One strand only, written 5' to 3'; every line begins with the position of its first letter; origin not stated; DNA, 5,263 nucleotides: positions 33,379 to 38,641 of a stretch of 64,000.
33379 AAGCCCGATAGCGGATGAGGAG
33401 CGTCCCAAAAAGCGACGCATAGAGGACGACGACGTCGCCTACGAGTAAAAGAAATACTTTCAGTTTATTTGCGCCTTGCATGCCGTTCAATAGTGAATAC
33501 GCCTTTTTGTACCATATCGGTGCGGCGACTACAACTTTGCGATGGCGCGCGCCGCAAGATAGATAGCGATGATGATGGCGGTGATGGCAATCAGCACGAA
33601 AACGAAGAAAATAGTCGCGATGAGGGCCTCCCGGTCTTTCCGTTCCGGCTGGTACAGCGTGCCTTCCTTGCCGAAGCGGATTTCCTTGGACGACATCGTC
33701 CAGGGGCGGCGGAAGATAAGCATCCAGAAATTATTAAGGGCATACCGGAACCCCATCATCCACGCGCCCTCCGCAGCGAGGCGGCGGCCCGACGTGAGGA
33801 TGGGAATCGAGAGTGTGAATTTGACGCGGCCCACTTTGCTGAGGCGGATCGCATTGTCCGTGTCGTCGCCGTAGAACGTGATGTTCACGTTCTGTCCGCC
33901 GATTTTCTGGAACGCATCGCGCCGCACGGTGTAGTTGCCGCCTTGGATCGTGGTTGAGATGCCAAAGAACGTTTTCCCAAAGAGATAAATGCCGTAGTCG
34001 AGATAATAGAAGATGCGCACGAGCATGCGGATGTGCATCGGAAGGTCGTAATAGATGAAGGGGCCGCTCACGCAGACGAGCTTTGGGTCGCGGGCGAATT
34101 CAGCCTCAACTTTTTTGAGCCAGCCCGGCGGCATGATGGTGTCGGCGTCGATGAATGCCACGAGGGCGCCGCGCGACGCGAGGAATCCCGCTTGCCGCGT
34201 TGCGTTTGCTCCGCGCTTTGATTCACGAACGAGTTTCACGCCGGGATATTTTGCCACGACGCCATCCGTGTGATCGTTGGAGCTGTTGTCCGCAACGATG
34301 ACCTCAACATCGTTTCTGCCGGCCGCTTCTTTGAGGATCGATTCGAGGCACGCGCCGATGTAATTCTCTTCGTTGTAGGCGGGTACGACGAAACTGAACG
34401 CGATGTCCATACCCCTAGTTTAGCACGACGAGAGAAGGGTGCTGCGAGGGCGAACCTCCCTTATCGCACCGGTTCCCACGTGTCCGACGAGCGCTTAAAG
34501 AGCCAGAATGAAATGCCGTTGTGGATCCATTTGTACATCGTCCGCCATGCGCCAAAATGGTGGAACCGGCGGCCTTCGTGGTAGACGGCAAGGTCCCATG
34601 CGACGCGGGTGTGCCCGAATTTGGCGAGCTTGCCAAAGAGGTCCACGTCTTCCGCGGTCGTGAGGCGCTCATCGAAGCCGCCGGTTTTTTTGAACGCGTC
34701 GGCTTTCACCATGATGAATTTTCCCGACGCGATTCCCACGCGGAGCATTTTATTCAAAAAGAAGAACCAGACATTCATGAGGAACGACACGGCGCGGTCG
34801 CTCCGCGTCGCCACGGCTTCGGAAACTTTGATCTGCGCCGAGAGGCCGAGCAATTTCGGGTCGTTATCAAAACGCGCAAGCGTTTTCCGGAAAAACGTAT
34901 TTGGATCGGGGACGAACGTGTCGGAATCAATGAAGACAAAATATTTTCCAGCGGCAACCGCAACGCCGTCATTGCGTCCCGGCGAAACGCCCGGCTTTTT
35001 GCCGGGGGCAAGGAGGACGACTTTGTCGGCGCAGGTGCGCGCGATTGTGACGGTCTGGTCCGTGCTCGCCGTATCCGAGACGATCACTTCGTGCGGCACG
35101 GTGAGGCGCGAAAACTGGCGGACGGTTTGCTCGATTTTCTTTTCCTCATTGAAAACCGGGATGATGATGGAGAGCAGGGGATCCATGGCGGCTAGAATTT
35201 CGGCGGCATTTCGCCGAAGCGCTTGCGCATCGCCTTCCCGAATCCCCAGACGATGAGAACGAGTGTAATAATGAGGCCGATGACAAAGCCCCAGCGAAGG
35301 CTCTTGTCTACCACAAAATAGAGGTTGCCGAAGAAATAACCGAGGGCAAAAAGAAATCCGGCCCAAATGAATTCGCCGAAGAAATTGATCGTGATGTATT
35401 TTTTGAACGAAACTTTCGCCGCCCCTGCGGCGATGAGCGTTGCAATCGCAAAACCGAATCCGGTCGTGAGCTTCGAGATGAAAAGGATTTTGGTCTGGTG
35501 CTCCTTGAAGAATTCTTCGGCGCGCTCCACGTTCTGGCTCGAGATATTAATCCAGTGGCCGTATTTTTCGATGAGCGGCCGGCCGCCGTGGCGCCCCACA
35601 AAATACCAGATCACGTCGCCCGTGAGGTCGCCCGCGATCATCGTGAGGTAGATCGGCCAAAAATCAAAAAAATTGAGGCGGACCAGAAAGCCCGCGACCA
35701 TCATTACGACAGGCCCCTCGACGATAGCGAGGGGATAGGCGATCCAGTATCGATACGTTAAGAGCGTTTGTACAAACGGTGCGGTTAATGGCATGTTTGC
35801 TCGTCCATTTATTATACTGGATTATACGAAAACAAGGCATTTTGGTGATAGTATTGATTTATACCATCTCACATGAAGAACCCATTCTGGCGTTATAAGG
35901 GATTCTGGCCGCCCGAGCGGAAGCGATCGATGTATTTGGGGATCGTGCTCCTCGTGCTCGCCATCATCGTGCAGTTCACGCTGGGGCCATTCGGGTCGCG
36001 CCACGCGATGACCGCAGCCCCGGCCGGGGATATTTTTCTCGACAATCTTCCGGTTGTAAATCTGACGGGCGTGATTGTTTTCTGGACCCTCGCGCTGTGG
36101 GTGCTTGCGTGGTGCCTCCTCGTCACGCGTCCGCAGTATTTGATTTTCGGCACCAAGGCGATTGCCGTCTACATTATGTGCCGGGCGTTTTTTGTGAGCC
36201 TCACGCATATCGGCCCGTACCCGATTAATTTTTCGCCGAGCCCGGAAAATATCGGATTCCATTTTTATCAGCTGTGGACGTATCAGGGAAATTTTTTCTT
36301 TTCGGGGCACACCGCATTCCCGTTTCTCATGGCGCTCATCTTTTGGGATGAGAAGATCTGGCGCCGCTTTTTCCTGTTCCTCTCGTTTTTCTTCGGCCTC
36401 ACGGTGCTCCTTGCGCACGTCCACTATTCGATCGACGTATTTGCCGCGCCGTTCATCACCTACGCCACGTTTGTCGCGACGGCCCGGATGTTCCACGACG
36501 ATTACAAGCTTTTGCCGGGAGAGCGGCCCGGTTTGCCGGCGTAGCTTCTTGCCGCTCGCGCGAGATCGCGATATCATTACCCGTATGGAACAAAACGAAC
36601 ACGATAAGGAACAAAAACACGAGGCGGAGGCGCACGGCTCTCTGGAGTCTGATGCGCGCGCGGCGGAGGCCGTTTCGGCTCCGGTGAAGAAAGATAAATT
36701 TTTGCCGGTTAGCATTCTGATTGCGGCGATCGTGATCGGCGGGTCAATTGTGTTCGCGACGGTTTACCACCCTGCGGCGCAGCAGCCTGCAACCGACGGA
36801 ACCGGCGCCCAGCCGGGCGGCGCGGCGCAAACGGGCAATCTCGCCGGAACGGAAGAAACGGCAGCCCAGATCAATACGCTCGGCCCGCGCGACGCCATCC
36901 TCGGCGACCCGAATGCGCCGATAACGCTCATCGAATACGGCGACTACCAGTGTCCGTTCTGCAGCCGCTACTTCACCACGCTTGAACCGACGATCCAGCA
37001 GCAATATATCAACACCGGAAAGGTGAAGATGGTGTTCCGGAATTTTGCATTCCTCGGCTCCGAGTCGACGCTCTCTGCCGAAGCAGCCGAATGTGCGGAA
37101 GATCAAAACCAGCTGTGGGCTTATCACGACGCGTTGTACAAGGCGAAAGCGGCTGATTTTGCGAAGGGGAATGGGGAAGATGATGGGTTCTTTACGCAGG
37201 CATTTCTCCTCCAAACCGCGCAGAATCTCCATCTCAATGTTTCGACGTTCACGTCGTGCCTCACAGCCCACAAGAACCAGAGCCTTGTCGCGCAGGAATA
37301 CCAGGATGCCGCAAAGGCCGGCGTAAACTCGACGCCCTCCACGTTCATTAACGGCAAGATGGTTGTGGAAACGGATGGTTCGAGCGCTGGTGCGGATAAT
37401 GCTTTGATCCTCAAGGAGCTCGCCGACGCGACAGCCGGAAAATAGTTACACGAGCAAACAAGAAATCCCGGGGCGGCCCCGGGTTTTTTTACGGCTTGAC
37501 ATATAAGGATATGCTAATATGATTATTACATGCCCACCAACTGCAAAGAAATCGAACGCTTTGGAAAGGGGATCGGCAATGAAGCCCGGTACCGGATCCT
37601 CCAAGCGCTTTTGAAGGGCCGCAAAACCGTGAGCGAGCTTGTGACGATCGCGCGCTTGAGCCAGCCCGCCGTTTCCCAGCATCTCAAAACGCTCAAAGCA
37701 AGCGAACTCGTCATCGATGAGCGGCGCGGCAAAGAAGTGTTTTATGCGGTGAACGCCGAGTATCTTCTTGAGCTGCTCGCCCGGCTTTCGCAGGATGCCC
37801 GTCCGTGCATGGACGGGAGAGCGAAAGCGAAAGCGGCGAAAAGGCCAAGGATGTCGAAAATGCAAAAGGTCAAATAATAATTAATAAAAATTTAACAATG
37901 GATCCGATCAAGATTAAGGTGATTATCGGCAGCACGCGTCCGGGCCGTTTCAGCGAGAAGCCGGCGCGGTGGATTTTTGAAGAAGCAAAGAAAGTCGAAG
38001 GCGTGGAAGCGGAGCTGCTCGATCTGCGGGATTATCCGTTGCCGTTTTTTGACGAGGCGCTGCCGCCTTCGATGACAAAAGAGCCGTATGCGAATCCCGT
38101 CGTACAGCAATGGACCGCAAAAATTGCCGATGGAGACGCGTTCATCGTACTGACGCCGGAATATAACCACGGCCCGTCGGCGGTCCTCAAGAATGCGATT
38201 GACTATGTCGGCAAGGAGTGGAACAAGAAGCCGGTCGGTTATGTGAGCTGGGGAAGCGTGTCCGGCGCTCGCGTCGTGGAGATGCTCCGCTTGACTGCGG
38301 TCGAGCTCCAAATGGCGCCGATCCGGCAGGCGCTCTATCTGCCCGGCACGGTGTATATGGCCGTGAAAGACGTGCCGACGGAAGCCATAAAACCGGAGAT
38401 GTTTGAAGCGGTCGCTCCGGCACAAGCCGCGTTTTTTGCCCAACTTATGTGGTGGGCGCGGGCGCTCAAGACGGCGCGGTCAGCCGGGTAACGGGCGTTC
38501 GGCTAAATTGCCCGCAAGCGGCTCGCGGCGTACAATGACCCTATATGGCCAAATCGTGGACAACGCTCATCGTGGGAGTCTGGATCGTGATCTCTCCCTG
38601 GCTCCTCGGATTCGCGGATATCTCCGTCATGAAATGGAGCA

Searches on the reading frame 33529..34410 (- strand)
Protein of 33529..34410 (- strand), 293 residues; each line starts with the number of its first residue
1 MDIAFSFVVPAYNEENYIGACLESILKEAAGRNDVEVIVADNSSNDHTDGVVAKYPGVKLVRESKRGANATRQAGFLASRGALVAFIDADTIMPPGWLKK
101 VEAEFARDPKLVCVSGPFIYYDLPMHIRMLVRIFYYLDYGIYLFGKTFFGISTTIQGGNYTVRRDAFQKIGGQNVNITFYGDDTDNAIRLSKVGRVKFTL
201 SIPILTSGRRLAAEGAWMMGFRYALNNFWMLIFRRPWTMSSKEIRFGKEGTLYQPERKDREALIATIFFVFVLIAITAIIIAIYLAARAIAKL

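Call 8: search_protein_families(library=pfam, proteins=[window:33529-34410:-], max_evalue=0.001)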
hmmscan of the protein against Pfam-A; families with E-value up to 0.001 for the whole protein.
window:33529-34410:- (293 aa): 4 families
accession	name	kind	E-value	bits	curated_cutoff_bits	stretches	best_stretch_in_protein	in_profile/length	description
PF00535.33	Glycos_transf_2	-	8.8e-30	104.3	23.3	1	6-170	1-167/168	Glycosyl transferase family 2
PF13641.12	Glyco_tranf_2_3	-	2.3e-15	57.7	27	1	5-194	3-198/230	Glycosyltransferase like family 2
PF13632.12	Glyco_trans_2_3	-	6.8e-12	46.1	27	1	84-286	2-193/198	Glycosyl transferase family group 2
PF13506.12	Glyco_transf_21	-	0.00027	20.9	21.7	1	74-174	24-121/174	Glycosyl transferase family 21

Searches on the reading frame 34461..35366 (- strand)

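Call 8: search_protein_families(library=pfam, proteins=[window:34461-35366:-], max_evalue=0.001)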
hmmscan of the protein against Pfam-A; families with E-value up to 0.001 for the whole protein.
window:34461-35366:- (301 aa): 4 families
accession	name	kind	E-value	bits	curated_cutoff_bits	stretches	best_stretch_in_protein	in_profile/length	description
PF00535.33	Glycos_transf_2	-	3.4e-20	73.1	23.3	1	66-227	1-166/168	Glycosyl transferase family 2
PF10111.15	Glyco_tranf_2_2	-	4.7e-13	49.7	27.3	1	66-250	1-202/276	Glycosyltransferase like family 2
PF13641.12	Glyco_tranf_2_3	-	2.4e-11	44.5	27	1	65-252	3-199/230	Glycosyltransferase like family 2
PF13632.12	Glyco_trans_2_3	-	3.9e-07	30.5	27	1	142-284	1-143/198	Glycosyl transferase family group 2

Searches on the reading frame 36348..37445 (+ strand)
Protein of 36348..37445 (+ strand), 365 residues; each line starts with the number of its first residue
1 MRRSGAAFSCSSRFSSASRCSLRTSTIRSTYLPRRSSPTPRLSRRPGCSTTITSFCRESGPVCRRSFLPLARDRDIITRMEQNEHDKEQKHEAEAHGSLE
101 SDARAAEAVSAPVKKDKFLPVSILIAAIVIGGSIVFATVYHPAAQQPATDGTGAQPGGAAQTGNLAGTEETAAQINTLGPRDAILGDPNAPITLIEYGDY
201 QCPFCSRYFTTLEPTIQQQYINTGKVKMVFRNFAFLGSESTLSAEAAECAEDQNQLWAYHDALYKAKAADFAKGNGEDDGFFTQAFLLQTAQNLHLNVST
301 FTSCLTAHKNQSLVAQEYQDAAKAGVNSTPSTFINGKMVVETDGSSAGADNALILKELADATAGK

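Call 9: search_protein_families(library=pfam, proteins=[window:36348-37445:+], max_evalue=0.001)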
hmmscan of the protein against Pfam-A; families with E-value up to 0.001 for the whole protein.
window:36348-37445:+ (365 aa): 3 families
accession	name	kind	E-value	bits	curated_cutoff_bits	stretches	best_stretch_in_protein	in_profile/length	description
PF13462.12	Thioredoxin_4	-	8.7e-32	111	23.2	1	182-340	5-151/165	Thioredoxin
PF01323.26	DSBA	-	1.5e-14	54.7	25.6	1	193-343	1-181/191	DSBA-like thioredoxin domain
PF13192.12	Thioredoxin_3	-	0.00053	20.4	24.8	0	315-340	36-61/76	Thioredoxin domain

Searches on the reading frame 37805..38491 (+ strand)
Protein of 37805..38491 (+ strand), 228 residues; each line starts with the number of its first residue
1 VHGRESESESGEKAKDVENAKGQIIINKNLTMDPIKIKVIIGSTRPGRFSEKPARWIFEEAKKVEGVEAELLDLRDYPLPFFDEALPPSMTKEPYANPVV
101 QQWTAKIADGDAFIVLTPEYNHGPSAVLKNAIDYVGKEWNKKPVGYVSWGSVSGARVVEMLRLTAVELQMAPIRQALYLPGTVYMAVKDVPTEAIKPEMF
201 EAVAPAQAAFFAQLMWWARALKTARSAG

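Call 28: search_protein_families(library=pfam, proteins=[window:37805-38491:+], max_evalue=0.01)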
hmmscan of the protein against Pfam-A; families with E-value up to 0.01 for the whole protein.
window:37805-38491:+ (228 aa): 2 families
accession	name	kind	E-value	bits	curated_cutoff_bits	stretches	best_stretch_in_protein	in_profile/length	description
PF03358.20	FMN_red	-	7.1e-38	130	24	1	36-178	2-146/152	NADPH-dependent FMN reductase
PF02525.22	Flavodoxin_2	-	1.4e-08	35.1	27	1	36-135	2-103/198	Flavodoxin-like fold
